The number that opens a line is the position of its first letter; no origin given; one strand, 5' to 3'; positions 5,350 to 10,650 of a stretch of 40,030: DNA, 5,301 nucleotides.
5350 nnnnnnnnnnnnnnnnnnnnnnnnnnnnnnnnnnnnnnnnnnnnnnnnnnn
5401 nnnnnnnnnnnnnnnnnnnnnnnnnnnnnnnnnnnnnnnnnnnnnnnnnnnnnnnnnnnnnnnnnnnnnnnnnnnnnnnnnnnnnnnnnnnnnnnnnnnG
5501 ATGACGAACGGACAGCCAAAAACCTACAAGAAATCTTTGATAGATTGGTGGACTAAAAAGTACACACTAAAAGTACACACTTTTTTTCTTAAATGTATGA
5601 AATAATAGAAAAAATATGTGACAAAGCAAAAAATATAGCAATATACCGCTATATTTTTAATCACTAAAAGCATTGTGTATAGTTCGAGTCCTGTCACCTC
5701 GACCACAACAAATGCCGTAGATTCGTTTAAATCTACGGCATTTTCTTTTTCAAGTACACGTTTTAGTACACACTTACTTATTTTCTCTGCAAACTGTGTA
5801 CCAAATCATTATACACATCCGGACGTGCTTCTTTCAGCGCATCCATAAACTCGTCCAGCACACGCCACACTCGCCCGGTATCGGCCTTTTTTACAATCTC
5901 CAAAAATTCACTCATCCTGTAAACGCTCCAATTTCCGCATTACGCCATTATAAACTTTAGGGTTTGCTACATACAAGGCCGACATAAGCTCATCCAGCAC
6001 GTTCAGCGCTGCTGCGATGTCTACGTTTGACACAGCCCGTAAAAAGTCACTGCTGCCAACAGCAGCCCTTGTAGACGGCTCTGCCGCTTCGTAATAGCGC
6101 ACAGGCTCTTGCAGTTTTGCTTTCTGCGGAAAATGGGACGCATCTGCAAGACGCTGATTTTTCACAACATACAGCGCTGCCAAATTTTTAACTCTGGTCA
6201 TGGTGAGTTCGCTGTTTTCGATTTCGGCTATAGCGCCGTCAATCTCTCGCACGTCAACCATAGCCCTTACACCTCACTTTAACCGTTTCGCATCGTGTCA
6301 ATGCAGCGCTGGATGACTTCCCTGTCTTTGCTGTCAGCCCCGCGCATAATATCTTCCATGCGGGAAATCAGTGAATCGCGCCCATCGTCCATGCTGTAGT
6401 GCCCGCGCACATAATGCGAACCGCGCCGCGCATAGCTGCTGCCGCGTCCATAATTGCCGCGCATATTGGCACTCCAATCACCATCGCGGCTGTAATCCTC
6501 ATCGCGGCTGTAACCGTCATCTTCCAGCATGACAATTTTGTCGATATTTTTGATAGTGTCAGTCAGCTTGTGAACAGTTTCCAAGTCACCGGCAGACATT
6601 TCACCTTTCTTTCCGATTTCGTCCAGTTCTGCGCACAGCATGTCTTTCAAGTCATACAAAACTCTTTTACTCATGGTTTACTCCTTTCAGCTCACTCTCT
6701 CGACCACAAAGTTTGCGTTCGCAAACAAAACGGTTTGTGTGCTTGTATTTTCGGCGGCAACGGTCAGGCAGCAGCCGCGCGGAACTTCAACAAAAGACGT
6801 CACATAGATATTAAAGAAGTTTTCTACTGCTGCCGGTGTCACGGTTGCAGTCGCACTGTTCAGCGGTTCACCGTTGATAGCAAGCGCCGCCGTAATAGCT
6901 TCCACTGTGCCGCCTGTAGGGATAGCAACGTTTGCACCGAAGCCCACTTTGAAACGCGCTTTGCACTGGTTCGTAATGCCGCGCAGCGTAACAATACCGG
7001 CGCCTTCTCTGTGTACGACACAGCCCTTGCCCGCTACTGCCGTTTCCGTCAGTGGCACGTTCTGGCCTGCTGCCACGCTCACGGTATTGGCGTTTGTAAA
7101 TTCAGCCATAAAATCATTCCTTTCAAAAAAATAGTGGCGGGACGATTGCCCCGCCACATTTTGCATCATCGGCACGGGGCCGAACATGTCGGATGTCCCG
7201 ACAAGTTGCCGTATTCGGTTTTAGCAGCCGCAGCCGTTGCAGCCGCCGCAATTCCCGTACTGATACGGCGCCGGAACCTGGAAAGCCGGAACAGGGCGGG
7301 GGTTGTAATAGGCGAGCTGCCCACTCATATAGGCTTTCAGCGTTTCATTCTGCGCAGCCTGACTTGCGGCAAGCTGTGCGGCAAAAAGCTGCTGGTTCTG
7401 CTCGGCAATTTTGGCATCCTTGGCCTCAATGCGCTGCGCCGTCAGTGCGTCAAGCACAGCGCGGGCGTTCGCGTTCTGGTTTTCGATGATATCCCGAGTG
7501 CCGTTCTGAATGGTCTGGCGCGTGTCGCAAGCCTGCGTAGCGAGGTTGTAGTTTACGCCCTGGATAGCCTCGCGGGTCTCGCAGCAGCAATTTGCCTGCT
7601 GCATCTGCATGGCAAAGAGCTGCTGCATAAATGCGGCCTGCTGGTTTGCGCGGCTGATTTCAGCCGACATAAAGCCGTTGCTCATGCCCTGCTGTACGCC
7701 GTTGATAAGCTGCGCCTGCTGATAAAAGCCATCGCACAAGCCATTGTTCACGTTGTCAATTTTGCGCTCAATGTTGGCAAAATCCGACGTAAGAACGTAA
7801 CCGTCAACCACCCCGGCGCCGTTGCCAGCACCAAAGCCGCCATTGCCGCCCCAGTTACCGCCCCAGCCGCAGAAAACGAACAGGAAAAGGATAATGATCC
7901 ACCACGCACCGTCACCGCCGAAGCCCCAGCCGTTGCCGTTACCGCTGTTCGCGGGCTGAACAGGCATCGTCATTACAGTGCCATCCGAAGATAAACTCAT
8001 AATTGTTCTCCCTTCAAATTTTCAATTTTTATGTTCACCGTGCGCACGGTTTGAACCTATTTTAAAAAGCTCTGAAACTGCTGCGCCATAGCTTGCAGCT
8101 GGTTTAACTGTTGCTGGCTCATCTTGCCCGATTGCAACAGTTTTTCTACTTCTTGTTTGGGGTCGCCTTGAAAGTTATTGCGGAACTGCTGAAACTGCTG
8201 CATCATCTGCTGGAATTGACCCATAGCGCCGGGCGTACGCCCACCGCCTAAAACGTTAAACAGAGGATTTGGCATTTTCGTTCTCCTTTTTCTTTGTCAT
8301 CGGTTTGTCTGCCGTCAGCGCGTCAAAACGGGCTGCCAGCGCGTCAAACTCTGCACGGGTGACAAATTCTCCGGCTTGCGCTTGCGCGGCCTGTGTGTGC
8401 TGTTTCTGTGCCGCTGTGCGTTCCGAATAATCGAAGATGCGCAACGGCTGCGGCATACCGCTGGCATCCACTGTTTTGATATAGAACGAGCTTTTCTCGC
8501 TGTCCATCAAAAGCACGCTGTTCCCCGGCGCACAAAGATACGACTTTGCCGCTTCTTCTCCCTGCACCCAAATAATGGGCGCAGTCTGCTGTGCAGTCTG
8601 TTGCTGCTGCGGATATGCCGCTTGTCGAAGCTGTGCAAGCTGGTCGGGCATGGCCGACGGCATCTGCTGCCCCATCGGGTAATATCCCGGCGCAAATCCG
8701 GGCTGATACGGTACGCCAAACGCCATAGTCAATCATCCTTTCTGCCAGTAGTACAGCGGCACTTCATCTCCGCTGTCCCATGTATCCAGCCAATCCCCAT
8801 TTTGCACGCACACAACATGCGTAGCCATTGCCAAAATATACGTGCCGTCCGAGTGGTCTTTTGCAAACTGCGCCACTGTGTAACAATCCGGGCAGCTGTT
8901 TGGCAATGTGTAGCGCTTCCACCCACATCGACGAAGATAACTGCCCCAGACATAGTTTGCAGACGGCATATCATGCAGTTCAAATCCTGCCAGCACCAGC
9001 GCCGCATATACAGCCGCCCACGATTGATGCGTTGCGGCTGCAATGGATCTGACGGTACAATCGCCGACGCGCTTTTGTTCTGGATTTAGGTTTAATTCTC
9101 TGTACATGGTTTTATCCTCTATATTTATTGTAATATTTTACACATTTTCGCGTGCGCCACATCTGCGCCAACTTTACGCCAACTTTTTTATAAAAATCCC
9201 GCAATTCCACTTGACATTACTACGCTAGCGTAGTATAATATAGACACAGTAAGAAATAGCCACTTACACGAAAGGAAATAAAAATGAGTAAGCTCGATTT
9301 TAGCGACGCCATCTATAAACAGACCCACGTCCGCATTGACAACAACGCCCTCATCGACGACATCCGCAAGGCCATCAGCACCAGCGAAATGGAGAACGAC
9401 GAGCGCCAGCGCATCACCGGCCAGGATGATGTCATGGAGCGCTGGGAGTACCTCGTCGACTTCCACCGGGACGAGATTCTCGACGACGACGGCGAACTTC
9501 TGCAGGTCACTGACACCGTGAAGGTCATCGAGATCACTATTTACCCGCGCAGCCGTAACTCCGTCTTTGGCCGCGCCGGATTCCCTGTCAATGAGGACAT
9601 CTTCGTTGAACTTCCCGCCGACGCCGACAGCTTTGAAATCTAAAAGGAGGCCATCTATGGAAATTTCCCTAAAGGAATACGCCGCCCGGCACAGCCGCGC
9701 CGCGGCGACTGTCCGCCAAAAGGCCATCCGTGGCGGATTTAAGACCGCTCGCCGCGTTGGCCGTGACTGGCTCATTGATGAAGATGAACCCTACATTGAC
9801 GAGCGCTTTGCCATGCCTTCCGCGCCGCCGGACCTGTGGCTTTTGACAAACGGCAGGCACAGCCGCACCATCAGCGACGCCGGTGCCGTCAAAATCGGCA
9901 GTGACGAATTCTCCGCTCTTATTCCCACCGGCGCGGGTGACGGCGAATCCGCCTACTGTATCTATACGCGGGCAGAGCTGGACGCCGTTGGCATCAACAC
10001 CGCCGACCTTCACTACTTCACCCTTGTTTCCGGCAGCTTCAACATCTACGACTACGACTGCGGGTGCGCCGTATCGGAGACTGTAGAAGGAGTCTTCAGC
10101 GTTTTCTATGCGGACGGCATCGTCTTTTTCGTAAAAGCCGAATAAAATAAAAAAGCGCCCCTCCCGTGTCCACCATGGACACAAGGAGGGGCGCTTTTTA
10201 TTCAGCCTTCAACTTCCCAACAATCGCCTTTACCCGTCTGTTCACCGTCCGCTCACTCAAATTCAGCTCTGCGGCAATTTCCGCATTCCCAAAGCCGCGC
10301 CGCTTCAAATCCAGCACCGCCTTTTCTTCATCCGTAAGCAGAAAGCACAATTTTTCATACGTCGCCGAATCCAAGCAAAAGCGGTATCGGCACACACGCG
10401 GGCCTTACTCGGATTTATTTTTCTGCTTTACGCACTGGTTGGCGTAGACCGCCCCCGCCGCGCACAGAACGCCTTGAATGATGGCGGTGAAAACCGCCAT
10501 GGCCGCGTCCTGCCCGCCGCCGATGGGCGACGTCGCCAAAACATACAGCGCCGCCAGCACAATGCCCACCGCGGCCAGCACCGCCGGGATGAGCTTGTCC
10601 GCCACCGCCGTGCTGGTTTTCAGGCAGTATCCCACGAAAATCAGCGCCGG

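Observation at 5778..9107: Eight-gene cargo operon of Q/G/C-rich low-complexity proteins with a putative Cys peptidase: candidate undescribed system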

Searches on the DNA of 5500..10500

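Call 37: search_rna_families(source=window, start=5500, end=10500, threshold=evalue, max_evalue=1)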
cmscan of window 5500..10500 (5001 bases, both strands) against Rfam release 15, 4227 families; matches with E-value up to 1: 3.
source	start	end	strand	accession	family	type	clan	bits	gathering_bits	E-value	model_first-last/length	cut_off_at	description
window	10137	10206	-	RF03510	mir-3660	Gene; miRNA;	-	27.3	70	0.021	1-82/82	no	mir-3660 microRNA precursor family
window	7093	7205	-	RF01773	rpsL_pseudo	Cis-reg; leader;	-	22.3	70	0.23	1-128/128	no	Pseudomonas rpsL leader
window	10137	10206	+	RF03510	mir-3660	Gene; miRNA;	-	21.9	70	0.68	1-82/82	no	mir-3660 microRNA precursor family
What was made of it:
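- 7107..7220 (-): Conserved structured RNA between D and E: three hairpins, the third a GC-rich stem followed by a U-run, directly before the SD of E. No Rfam family matches (call 37).
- Tried and rejected: Rfam on 5500-10500 gave no credible family (call 37).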

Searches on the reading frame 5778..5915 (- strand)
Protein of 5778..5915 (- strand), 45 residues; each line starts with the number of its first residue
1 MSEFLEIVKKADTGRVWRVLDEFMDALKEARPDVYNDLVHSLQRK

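Call 3: search_protein_families(library=pfam, proteins=[window:5778-5915:-], max_evalue=1)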
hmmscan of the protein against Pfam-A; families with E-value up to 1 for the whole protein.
window:5778-5915:- (45 aa): 1 family
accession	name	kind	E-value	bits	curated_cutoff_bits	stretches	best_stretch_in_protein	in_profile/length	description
PF19344.4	TetR_C_32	-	0.091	13.3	27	1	14-41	14-40/139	Tetracyclin repressor-like, C-terminal domain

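Call 4: search_protein_families(library=phrogs, proteins=[window:5778-5915:-], max_evalue=1)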
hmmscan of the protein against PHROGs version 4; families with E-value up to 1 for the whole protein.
window:5778-5915:- (45 aa): 0 families

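Call 8: search_protein_families(library=ncbifam, proteins=[window:5778-5915:-], max_evalue=1)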
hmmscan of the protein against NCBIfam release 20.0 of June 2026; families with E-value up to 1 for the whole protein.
window:5778-5915:- (45 aa): 1 family
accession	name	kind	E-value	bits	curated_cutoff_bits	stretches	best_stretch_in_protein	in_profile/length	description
NF051865.1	antisigmaTNepR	equivalog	0.019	14.8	100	0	3-13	46-56/61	anti-sigma T factor NepR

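Call 59: search_protein_families(library=padloc, proteins=[window:5778-5915:-], max_evalue=0.1)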
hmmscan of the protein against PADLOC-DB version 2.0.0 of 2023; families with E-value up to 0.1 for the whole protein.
window:5778-5915:- (45 aa): 0 families

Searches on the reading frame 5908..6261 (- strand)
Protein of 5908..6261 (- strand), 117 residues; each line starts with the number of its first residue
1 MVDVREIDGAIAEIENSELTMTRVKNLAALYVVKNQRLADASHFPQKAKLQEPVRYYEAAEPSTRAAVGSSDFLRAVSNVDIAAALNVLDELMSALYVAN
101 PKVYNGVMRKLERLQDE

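Call 3: search_protein_families(library=pfam, proteins=[window:5908-6261:-], max_evalue=1)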
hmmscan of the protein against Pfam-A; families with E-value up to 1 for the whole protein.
window:5908-6261:- (117 aa): 1 family
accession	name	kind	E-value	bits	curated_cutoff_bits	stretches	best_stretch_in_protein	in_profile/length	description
PF02561.19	FliS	-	0.0061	17.3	26.7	1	24-56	71-103/115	Flagellar protein FliS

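Call 4: search_protein_families(library=phrogs, proteins=[window:5908-6261:-], max_evalue=1)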
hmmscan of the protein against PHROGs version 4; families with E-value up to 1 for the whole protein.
window:5908-6261:- (117 aa): 2 families
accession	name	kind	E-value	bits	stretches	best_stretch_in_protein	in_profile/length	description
phrog_38725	-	unknown function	0.15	13.4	1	3-33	3-38/83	-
phrog_17454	-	unknown function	0.17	13.1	1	83-114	44-75/78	-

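Call 8: search_protein_families(library=ncbifam, proteins=[window:5908-6261:-], max_evalue=1)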
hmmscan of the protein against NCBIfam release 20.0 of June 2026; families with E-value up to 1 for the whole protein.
window:5908-6261:- (117 aa): 1 family
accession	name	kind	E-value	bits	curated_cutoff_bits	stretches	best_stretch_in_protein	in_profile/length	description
NF008953.0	PRK12295.1-6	equivalog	0.03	13.3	384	1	28-94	159-223/384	ATP phosphoribosyltransferase regulatory subunit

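Call 59: search_protein_families(library=padloc, proteins=[window:5908-6261:-], max_evalue=0.1)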
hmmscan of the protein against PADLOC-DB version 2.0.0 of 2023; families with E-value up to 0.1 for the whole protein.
window:5908-6261:- (117 aa): 0 families

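Call 75: search_solved_structures(query=A7, max_evalue=10)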
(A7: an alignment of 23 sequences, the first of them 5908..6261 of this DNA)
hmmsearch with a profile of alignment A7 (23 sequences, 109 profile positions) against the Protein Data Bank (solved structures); distinct sequences matched with E-value up to 10: 5.
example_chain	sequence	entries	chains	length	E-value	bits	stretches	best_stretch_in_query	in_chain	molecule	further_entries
4irl_A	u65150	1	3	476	0.23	14.9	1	20-90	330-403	Maltose-binding periplasmic protein, Novel protein similar to vertebrate guanylate binding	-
3wxx_B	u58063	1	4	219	0.38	14.2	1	5-59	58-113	AopB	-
3vuo_A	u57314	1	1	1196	0.43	14.1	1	64-94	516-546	NTNHA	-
6ali_A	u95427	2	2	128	0.66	13.5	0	51-76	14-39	Thioredoxin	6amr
8hkr_A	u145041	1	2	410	1.7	12.1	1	65-92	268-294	Protein lysine methyltransferase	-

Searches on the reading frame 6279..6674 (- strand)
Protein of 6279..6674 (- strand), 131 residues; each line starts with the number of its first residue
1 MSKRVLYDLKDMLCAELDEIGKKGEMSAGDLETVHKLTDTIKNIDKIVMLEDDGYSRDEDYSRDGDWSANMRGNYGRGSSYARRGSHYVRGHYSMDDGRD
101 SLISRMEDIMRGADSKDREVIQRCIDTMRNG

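Call 3: search_protein_families(library=pfam, proteins=[window:6279-6674:-], max_evalue=1)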
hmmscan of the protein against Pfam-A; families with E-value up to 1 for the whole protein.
window:6279-6674:- (131 aa): 1 family
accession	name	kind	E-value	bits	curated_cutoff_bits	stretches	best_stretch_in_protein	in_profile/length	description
PF20531.3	DUF6746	-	0.18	12.2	27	1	15-43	49-77/124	Family of unknown function (DUF6746)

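Call 4: search_protein_families(library=phrogs, proteins=[window:6279-6674:-], max_evalue=1)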
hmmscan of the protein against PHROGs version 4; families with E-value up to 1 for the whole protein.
window:6279-6674:- (131 aa): 3 families
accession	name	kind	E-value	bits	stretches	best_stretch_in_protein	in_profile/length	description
phrog_28802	-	unknown function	4.9e-09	37.6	1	7-128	3-152/190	-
phrog_19161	-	unknown function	0.08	13.2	1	49-82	229-260/341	-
phrog_26084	-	tail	0.21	10.4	1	16-94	1015-1087/1263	tail length tape measure protein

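Call 8: search_protein_families(library=ncbifam, proteins=[window:6279-6674:-], max_evalue=1)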
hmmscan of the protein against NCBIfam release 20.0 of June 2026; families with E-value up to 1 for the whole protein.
window:6279-6674:- (131 aa): 1 family
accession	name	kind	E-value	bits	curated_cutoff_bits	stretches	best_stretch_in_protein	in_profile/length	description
NF001546.0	PRK00373.1-5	equivalog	0.067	12.9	334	1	87-129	22-64/207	V-type ATP synthase subunit D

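Call 59: search_protein_families(library=padloc, proteins=[window:6279-6674:-], max_evalue=0.1)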
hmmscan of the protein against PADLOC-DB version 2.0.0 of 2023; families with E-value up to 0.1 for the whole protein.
window:6279-6674:- (131 aa): 0 families

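Call 74: search_solved_structures(query=A6, max_evalue=10)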
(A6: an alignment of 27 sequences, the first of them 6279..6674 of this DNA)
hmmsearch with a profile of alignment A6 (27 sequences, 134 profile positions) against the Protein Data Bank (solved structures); distinct sequences matched with E-value up to 10: 3.
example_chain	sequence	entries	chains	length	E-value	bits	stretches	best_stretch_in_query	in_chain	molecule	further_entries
4o2x_A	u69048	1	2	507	0.42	14.3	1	19-61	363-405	Maltose-binding periplasmic protein, ATP-dependent Clp protease adaptor protein ClpS conta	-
3fn9_A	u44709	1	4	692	4.1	11.1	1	40-86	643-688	Putative beta-galactosidase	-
7uw5_A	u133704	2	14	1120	5.6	10.6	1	10-53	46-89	Mechanosensitive channel MscK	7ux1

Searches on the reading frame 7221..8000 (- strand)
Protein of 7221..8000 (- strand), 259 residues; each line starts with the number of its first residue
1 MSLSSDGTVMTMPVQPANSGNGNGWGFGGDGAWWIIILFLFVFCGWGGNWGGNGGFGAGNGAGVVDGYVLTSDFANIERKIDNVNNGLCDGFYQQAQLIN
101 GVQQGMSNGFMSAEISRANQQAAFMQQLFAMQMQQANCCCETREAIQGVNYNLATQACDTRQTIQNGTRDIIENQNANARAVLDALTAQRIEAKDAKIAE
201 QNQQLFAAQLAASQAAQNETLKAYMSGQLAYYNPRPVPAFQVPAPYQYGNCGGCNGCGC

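Call 3: search_protein_families(library=pfam, proteins=[window:7221-8000:-], max_evalue=1)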
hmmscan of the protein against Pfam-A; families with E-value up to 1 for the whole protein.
window:7221-8000:- (259 aa): 0 families

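Call 4: search_protein_families(library=phrogs, proteins=[window:7221-8000:-], max_evalue=1)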
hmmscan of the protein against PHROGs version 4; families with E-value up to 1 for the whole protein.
window:7221-8000:- (259 aa): 3 families
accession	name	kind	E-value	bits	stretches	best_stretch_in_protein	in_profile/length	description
phrog_16490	-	unknown function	1.4e-52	180.1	1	1-259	1-281/286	-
phrog_12942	-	unknown function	0.1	13.4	1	169-214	15-60/197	-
phrog_18102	-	unknown function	0.4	12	1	170-222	41-91/123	-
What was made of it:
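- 7221..8000 (-): D: core gene. It has a conserved N-terminal peptide, a Gly/Trp-flanked hydrophobic segment of about 14 residues, a long Q/N-rich region that I read as helical (not modelled) with an invariant CCC and other Cys, and a Cys/Gly-rich C-terminal tail. phrog_16490 at 1e-52 (call 4).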

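Call 8: search_protein_families(library=ncbifam, proteins=[window:7221-8000:-], max_evalue=1)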
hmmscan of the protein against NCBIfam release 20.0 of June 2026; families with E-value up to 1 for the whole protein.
window:7221-8000:- (259 aa): 2 families
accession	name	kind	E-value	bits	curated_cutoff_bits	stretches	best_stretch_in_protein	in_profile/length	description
NF010512.0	PRK13922.12-1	equivalog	0.045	13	336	1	175-240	59-121/287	rod shape-determining protein MreC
NF001413.0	PRK00290.1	equivalog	0.25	9.6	648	1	107-219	496-604/625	molecular chaperone DnaK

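Call 10: find_homologous_proteins(query=window:7221-8000:-)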
Query window:7221-8000:- (259 aa): 7999 proteins with E <= 0.001 among 8000 candidates; the best 120 are listed.
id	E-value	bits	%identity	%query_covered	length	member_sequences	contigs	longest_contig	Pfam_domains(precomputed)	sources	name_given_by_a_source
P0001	8.3e-163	558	95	96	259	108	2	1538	-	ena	-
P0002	4.9e-160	549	94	100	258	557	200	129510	-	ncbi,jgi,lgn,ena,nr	jgi:hypothetical protein|nr:MAG TPA: hypothetical protein [Caudoviricetes sp.] DAN35201.1 MAG TPA: h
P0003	3.1e-154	530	92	99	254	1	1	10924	-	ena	-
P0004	3.1e-152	524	91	96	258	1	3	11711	-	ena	-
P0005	5.0e-152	523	89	96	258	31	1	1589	-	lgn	-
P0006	2.2e-150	518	87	96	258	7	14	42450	-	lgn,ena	-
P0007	1.2e-148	512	88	100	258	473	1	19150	-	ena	-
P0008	6.7e-148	510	90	100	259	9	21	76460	-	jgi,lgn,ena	jgi:hypothetical protein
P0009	9.9e-148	509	88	99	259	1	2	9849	-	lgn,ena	-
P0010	1.5e-147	508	88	100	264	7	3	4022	-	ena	-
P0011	1.9e-146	505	88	96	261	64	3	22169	-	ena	-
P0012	9.8e-146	502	87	99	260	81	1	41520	-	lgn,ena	-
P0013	1.2e-145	502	88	100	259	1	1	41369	-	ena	-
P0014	2.5e-145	501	86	99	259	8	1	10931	-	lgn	-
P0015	6.7e-145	500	88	98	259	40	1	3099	-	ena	-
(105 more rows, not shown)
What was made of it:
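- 7221..8000 (-): At least 8,000 clusters (call 10).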

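Call 59: search_protein_families(library=padloc, proteins=[window:7221-8000:-], max_evalue=0.1)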
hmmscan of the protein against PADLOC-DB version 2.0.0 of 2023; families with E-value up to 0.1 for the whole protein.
window:7221-8000:- (259 aa): 0 families

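Call 73: search_solved_structures(query=A5, max_evalue=10)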
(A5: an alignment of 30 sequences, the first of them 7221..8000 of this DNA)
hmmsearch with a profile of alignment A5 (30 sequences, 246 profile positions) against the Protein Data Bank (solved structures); distinct sequences matched with E-value up to 10: 2.
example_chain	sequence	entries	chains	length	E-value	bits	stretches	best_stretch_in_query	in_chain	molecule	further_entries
1jsm_B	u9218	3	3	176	0.8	12.4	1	45-116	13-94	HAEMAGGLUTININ (HA2 CHAIN)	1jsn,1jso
3n4x_A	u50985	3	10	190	1.5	11.5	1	187-220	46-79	Monopolin complex subunit CSM1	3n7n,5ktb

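Call 77: search_protein_families(library=pfam, alignment_id=A5, max_evalue=0.01)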
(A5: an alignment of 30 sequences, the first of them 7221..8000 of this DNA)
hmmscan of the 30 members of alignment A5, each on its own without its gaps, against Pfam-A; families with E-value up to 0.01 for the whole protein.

A. member 1, window:7221-8000:- (259 aa): 0 families

B. families by the number of members that match (of 30 scanned): 1 family
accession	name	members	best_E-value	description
PF10817.14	DUF2563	1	0.0085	Protein of unknown function (DUF2563)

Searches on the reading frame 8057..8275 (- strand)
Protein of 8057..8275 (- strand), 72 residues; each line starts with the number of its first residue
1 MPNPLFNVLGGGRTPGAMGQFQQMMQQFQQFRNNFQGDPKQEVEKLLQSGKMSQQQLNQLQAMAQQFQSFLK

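Call 3: search_protein_families(library=pfam, proteins=[window:8057-8275:-], max_evalue=1)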
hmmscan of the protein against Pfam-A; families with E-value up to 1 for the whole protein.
window:8057-8275:- (72 aa): 3 families
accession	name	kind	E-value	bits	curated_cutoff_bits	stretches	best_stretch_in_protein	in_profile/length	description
PF06791.18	TMP_2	-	0.0028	17.8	30.2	1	17-70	114-166/208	Prophage tail length tape measure protein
PF03965.22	Penicillinase_R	-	0.027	15.2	22.6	1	24-66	72-115/115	Penicillinase repressor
PF13174.12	TPR_6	-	0.33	12.1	26.3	0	17-35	12-30/33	Tetratricopeptide repeat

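Call 4: search_protein_families(library=phrogs, proteins=[window:8057-8275:-], max_evalue=1)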
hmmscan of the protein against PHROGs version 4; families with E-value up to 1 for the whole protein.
window:8057-8275:- (72 aa): 1 family
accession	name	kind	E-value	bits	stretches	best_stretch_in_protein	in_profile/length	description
phrog_22984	-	unknown function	4.3e-23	82.5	1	1-72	1-66/74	-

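Call 8: search_protein_families(library=ncbifam, proteins=[window:8057-8275:-], max_evalue=1)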
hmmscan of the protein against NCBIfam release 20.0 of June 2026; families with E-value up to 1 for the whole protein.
window:8057-8275:- (72 aa): 2 families
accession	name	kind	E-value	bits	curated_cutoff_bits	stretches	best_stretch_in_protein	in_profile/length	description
TIGR01410.1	tatB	equivalog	0.097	13.2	56.5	1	8-68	18-74/80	Sec-independent protein translocase protein TatB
NF050014.1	HpsJ_like_B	equivalog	0.29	10.8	260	1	22-70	141-191/254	hormogonium polysaccharide biosynthesis protein HpsJ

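Call 59: search_protein_families(library=padloc, proteins=[window:8057-8275:-], max_evalue=0.1)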
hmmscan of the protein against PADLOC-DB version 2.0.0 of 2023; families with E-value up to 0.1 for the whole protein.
window:8057-8275:- (72 aa): 0 families

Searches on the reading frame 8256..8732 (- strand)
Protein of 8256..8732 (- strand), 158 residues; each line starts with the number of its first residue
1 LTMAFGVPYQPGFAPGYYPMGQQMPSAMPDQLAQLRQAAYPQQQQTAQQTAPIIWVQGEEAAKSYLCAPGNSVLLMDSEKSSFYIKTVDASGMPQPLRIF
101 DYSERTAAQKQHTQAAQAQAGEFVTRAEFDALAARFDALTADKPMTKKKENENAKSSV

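Call 3: search_protein_families(library=pfam, proteins=[window:8256-8732:-], max_evalue=1)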
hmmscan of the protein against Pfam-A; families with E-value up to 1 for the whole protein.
window:8256-8732:- (158 aa): 3 families
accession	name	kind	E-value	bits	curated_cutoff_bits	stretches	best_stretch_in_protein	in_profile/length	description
PF13671.12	AAA_33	-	0.002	18.9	27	1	27-138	47-142/143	AAA domain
PF12293.13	T4BSS_DotH_IcmK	-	0.039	13.5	25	1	29-108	4-82/238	Putative outer membrane core complex of type IVb secretion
PF02183.23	HALZ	-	0.07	13.7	28.1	1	126-143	11-28/43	Homeobox associated leucine zipper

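Call 4: search_protein_families(library=phrogs, proteins=[window:8256-8732:-], max_evalue=1)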
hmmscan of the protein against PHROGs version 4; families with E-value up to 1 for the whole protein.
window:8256-8732:- (158 aa): 3 families
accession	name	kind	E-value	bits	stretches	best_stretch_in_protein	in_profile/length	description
phrog_21718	-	unknown function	3.3e-32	112.7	1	4-147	2-149/159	-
phrog_3236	-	unknown function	0.04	15.1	1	23-98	11-82/117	-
phrog_4366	-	head and packaging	0.18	13.2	1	107-142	34-69/91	head fiber protein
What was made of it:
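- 8256..8726 (-): B: P/Q-rich N-terminus, a conserved beta-rich core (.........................), a short helix and a Lys/Glu-rich tail. phrog_21718 at 3e-32 (call 4).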

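Call 8: search_protein_families(library=ncbifam, proteins=[window:8256-8732:-], max_evalue=1)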
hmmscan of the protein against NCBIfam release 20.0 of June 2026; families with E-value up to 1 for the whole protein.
window:8256-8732:- (158 aa): 0 families

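Call 59: search_protein_families(library=padloc, proteins=[window:8256-8732:-], max_evalue=0.1)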
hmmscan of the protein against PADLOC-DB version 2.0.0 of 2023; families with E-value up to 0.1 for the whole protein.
window:8256-8732:- (158 aa): 0 families

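Call 72: search_solved_structures(query=A4, max_evalue=10)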
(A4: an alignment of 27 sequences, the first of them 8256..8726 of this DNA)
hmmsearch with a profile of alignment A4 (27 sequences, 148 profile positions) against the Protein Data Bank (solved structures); distinct sequences matched with E-value up to 10: 3.
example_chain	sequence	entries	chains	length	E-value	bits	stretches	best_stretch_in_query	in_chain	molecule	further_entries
3idv_A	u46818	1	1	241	0.86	12.7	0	73-96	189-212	Protein disulfide-isomerase A4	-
6k7o_A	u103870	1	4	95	0.91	12.6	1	46-78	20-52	Leukocyte immunoglobulin-like receptor subfamily B member 4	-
2c3g_A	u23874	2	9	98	0.99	12.5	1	78-110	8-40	ALPHA-AMYLASE G-6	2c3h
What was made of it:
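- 8256..8726 (-): No PDB sequence hit (call 72).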
